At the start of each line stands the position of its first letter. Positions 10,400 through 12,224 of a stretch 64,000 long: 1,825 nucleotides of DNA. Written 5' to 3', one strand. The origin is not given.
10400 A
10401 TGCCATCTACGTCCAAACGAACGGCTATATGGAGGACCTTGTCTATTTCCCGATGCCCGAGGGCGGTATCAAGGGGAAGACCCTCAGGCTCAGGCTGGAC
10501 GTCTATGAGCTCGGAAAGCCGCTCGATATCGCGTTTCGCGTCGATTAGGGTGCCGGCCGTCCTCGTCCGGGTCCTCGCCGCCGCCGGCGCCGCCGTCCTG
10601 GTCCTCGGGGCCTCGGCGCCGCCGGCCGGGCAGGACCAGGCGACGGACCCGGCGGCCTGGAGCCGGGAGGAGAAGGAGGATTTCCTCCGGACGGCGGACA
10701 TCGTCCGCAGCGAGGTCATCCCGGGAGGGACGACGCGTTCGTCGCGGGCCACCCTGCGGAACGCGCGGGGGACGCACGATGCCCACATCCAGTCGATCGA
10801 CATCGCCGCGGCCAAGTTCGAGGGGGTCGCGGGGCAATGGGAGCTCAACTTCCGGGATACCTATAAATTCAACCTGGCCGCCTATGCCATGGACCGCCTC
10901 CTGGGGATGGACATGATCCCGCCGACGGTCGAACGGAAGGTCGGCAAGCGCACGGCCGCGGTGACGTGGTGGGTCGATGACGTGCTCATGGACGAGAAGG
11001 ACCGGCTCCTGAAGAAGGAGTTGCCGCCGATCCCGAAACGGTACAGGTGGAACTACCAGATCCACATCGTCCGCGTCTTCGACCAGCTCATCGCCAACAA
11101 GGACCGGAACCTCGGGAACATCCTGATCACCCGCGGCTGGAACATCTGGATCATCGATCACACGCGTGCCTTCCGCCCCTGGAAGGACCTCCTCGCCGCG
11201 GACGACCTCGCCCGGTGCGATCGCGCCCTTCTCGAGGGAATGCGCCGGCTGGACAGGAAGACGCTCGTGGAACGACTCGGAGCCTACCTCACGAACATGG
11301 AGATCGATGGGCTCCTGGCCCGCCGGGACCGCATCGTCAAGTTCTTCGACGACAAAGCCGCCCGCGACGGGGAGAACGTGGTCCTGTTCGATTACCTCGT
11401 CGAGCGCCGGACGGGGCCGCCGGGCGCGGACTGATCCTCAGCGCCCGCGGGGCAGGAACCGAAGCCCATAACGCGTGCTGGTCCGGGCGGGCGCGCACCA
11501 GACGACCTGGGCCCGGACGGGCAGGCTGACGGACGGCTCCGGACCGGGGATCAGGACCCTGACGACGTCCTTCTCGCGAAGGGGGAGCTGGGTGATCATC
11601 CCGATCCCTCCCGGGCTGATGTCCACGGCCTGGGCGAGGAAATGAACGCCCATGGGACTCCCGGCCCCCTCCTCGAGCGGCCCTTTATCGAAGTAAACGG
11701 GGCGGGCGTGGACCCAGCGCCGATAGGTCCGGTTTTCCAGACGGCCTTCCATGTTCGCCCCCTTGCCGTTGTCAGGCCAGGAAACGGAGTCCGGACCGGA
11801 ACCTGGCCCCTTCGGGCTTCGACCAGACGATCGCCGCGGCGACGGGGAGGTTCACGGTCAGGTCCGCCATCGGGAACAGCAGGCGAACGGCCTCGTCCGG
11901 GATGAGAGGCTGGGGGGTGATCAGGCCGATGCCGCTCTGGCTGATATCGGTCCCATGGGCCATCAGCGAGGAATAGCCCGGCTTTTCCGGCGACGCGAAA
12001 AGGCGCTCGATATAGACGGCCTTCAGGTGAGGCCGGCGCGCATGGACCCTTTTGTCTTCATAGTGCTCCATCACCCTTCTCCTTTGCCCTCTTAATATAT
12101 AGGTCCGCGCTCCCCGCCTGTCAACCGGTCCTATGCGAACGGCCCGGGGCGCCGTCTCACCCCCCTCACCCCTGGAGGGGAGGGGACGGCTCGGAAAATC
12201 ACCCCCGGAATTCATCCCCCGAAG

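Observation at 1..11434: Co-directional, translationally coupled envelope locus of unknown function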

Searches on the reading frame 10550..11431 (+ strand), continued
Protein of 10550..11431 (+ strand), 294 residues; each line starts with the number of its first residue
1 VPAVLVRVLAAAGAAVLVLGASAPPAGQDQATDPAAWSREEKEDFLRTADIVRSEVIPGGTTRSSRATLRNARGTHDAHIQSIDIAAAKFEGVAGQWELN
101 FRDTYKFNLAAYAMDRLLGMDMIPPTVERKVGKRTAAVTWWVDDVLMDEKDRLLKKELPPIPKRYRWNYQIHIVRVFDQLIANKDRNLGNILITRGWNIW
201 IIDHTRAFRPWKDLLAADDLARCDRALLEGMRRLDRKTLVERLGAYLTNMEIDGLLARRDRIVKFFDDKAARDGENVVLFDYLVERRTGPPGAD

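Call 56: fold_search(model_id=the predicted structure, library=pdb)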
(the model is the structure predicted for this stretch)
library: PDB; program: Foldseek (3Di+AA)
matches with E <= 10: 1995; with E <= 0.001: 214
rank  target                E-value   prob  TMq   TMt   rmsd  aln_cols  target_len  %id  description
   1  4wtv_A                1.4e-06  1.00  0.45  0.31   7.3       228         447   17  Crystal structure of the phosphatidylinositol 4-kinase IIbeta (released 2015-07-15)
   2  9hhm_B                1.5e-06  1.00  0.45  0.31   7.2       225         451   17  Crystal structure of phosphatidyl inositol 4-kinase II beta in complex with HH5129 (released 2025-12-03)
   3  2x6i_B                1.9e-06  1.00  0.42  0.25   9.4       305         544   13  THE CRYSTAL STRUCTURE OF THE DROSOPHILA CLASS III PI3-KINASE VPS34 IN COMPLEX WITH PIK-90 (released 2010-04-07)
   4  3ihy_A                1.9e-06  1.00  0.43  0.26  11.1       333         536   11  Human PIK3C3 crystal structure (released 2009-10-13)
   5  7lm2_A                2.2e-06  1.00  0.41  0.16  10.3       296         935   12  HUMAN PI3KDELTA IN COMPLEX WITH COMPOUND 3C (released 2021-04-21)
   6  8a5x                  2.9e-06  1.00  0.45  0.29   5.3       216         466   18  Crystal structure of phosphatidyl inositol 4-kinase II beta in complex with MM1373 (released 2022-10-05)
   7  9hhm_A                3.3e-06  1.00  0.46  0.32   6.9       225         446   17  Crystal structure of phosphatidyl inositol 4-kinase II beta in complex with HH5129 (released 2025-12-03)
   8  8q6g                  3.4e-06  1.00  0.39  0.32  17.8       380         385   12  HUMAN PI4KIIIB IN COMPLEX WITH COVALENTLY BOUND INHIBITOR (COMPOUND 8) (released 2023-12-13)
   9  4hnd_B                4.8e-06  1.00  0.50  0.44   9.3       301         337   17  Crystal structure of the catalytic domain of Selenomethionine substituted human PI4KIIalpha in complex with ADP (released 2014-04-09)
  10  2x6i_A                4.8e-06  1.00  0.41  0.25   9.7       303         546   14  THE CRYSTAL STRUCTURE OF THE DROSOPHILA CLASS III PI3-KINASE VPS34 IN COMPLEX WITH PIK-90 (released 2010-04-07)
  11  2x6j_A                5.1e-06  1.00  0.42  0.25   9.8       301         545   13  THE CRYSTAL STRUCTURE OF THE DROSOPHILA CLASS III PI3-KINASE VPS34 IN COMPLEX WITH PIK-93 (released 2010-04-07)
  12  8q6f                  6.5e-06  1.00  0.39  0.31  17.5       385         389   12  HUMAN PI4KIIIB IN COMPLEX WITH COVALENTLY BOUND INHIBITOR (COMPOUND 4) (released 2023-12-13)
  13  6oco_A                7.7e-06  1.00  0.39  0.15  10.5       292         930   13  HUMAN PI3KDELTA IN COMPLEX WITH COMPOUND 6 (released 2019-12-11)
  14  5dxu_A                8.1e-06  1.00  0.42  0.16  10.0       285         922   13  p110delta/p85alpha with GDC-0326 (released 2016-01-27)
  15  1e8x                  9.1e-06  1.00  0.44  0.18   9.3       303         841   15  STRUCTURAL INSIGHTS INTO PHOSHOINOSITIDE 3-KINASE ENZYMATIC MECHANISM AND SIGNALLING (released 2000-10-26)
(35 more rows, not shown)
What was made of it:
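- On PI3/PI4-kinase (PF00454): Foldseek top hits are PI4K-II beta/alpha, Vps34 and PI3K delta at E 1e-6 and TMq 0.45-0.50 (call 56).
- Its top Foldseek hits are PI4K type II and PI3K (E 1e-6, probability 1.00; call 56).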

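Call 75: search_protein_representatives(alignment_id=A4)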
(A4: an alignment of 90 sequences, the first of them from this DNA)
Query: 90 sequences, 282 profile positions. Proteins with E-value up to 0.001 (for the whole library): 4398; up to 1e-10: 2333; up to 1e-30: 998. The best 150 are listed.
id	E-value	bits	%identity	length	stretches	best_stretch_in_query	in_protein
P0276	2.8e-118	410.5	-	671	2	38-279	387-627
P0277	7.4e-113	392.7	-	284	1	9-277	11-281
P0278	1.8e-110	384.9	-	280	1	20-264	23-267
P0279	1.0e-109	382.4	-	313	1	31-279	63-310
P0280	6.4e-107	373.2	-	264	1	33-263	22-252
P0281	1.1e-104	365.9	-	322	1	28-276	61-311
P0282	1.9e-104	365.1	-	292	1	7-279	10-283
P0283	9.1e-104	362.9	-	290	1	12-279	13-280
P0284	1.6e-103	362.1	-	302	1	15-278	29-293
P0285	1.7e-101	355.4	-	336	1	17-280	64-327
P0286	1.3e-99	349.3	-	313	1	24-276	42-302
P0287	3.9e-99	347.7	-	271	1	31-278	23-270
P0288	4.8e-99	347.4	-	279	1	21-276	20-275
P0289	1.6e-98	345.6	-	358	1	18-263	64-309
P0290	5.4e-98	343.9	-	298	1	25-264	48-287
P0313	1.5e-86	306.4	-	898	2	17-276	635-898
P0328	9.4e-82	290.6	-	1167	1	20-276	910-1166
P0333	2.6e-80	285.9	-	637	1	12-276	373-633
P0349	7.9e-76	271.2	-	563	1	33-276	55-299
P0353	1.9e-74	266.6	-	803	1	36-276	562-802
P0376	2.2e-69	250.1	-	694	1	29-259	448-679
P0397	2.6e-66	239.9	-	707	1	38-279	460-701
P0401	6.5e-66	238.7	-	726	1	36-276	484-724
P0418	1.8e-63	230.7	-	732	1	36-277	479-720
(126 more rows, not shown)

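Call 76: search_protein_families(library=pfam, max_evalue=0.001, proteins=[P0276, P0313, P0328, P0333, P0353, P0376, P0397, P0401, P0418, P0349])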
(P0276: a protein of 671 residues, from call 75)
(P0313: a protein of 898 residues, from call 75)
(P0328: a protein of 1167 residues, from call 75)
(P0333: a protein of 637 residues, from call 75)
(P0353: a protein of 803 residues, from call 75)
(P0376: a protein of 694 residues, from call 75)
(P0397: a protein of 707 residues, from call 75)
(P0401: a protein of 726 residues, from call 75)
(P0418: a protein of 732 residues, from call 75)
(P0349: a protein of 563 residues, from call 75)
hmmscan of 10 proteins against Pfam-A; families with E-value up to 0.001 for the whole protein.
P0276 (671 aa): 3 families
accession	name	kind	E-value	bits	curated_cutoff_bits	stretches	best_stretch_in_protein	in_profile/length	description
PF20613.4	HipA_2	-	4.5e-07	29.8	27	0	203-247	106-157/240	HipA-like kinase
PF06702.18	Fam20C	-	7.8e-07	29.4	26.8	0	204-298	92-194/218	Golgi casein kinase, C-terminal, Fam20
PF00454.33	PI3_PI4_kinase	-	0.00022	21.7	27.1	0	198-253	128-184/241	Phosphatidylinositol 3- and 4-kinase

P0313 (898 aa): 2 families
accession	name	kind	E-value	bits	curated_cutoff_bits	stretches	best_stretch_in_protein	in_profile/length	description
PF00149.33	Metallophos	-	8.8e-14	52.8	21.5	1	33-221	2-128/191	Calcineurin-like phosphoesterase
PF06628.17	Catalase-rel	-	0.00015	22.3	30.1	0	841-890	11-60/65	Catalase-related immune-responsive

P0328 (1167 aa): 4 families
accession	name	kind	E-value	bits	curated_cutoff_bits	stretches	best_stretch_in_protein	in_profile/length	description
PF00069.31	Pkinase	-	1.1e-42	146.6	31.7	1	15-259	1-253/263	Protein kinase domain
PF07714.23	PK_Tyr_Ser-Thr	-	7.9e-28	97.9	23.1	1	19-258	5-249/258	Protein tyrosine and serine/threonine kinase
PF03109.22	ABC1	-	5.1e-05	23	22.9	0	87-159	145-215/244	ABC1 atypical kinase-like domain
PF20613.4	HipA_2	-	6e-05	22.8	27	1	1058-1108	110-166/240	HipA-like kinase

P0333 (637 aa): 8 families
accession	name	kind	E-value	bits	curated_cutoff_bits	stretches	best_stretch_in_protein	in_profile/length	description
PF00069.31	Pkinase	-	3.6e-53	181.1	31.7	1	71-326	7-252/263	Protein kinase domain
PF07714.23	PK_Tyr_Ser-Thr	-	2.9e-37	128.8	23.1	1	71-327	7-249/258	Protein tyrosine and serine/threonine kinase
PF03109.22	ABC1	-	1.3e-10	41.3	22.9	1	108-218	118-219/244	ABC1 atypical kinase-like domain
PF01636.29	APH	-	1.9e-09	38.1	23.2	1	105-181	32-110/239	Phosphotransferase enzyme family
PF01163.29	RIO1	-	4.9e-07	30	22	0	133-196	76-139/187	RIO domain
PF19974.5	TCAD9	-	1.2e-06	28.5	40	0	537-561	303-326/429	Ternary complex associated domain 9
PF06293.20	Kdo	-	2.2e-06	27.7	21.3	1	130-213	78-169/207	Lipopolysaccharide kinase (Kdo/WaaP) family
PF17667.7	Pkinase_fungal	-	0.00027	20.2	24.1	0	155-247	282-361/387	Fungal protein kinase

P0353 (803 aa): 1 family
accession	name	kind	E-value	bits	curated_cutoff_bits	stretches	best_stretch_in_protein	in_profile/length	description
PF00149.33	Metallophos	-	7.9e-13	49.7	21.5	1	48-249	2-131/191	Calcineurin-like phosphoesterase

P0376 (694 aa): 1 family
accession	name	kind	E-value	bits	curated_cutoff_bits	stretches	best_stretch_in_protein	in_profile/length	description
PF00149.33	Metallophos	-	3e-12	47.8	21.5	1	71-281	2-142/191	Calcineurin-like phosphoesterase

P0397 (707 aa): 1 family
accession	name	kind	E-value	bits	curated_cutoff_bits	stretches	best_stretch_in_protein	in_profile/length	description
PF00149.33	Metallophos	-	1e-10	42.8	21.5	1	43-149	2-72/191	Calcineurin-like phosphoesterase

P0401 (726 aa): 2 families
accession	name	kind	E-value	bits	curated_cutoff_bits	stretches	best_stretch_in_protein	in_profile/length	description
PF00149.33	Metallophos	-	1.2e-12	49.1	21.5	1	37-161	2-115/191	Calcineurin-like phosphoesterase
PF06874.16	FBPase_2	-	4.4e-05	22.4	27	0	344-390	508-560/639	Firmicute fructose-1,6-bisphosphatase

P0418 (732 aa): 1 family
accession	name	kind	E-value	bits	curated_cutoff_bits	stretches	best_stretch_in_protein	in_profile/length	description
PF00149.33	Metallophos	-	4.1e-12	47.4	21.5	1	41-139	2-72/191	Calcineurin-like phosphoesterase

P0349 (563 aa): 3 families
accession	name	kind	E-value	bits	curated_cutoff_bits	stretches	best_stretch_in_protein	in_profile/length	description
PF07719.23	TPR_2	-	9.5e-06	25.8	27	0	441-468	6-33/34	Tetratricopeptide repeat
PF20613.4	HipA_2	-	1.9e-05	24.5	27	1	184-232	103-158/240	HipA-like kinase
PF13428.12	TPR_14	-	0.00048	21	23.5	0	396-425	9-38/44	Tetratricopeptide repeat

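Call 88: search_protein_families(library=ncbifam, max_evalue=0.001, proteins=[L006:10869-12059:-])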
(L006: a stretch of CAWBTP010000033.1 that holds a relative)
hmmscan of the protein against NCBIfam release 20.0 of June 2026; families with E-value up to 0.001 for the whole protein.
L006:10869-12059:- (396 aa): 5 families
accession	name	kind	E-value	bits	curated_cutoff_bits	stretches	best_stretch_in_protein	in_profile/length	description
NF001204.0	PRK00166.1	equivalog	3.2e-08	33.2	176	1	50-127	4-67/276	symmetrical bis(5'-nucleosyl)-tetraphosphatase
NF007425.0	PRK09968.1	equivalog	1.5e-06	28.1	332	1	47-142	15-100/218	protein-serine/threonine phosphatase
NF008516.0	PRK11439.1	equivalog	1.8e-06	28.1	326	1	48-131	18-85/218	protein-serine/threonine phosphatase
NF010148.0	PRK13625.1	equivalog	4.3e-05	23.1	340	1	51-111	5-66/245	bis(5'-nucleosyl)-tetraphosphatase PrpE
TIGR04075.1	bacter_Pnkp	equivalog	0.00011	20.6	750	1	51-128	184-263/851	polynucleotide kinase-phosphatase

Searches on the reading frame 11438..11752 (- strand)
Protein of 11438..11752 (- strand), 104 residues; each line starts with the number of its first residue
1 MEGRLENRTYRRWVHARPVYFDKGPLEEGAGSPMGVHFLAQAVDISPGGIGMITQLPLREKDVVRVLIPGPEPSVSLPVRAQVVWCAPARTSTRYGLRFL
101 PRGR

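Call 29: search_protein_families(library=pfam, max_evalue=0.001, proteins=[window:11438-11752:-])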
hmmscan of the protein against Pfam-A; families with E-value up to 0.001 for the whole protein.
window:11438-11752:- (104 aa): 1 family
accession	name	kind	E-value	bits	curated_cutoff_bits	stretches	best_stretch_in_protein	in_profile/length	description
PF07238.19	PilZ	-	6.8e-12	46.1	22.5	1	32-101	22-87/102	PilZ domain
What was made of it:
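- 11438..11752 (-): PilZ-domain protein, convergent with g6. PF07238 E 6.8e-12 (call 29).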

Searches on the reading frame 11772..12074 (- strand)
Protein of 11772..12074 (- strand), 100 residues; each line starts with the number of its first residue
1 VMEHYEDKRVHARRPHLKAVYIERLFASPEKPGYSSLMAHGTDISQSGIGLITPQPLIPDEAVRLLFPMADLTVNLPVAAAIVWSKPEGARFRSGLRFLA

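Call 29: search_protein_families(library=pfam, max_evalue=0.001, proteins=[window:11772-12074:-])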
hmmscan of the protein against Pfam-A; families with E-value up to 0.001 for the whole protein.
window:11772-12074:- (100 aa): 1 family
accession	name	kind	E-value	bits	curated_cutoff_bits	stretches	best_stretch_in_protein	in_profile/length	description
PF07238.19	PilZ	-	1.1e-08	35.8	22.5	1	36-99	22-86/102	PilZ domain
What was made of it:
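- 11772..12074 (-): Second PilZ-domain protein. PF07238 E 1.1e-8 (call 29).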
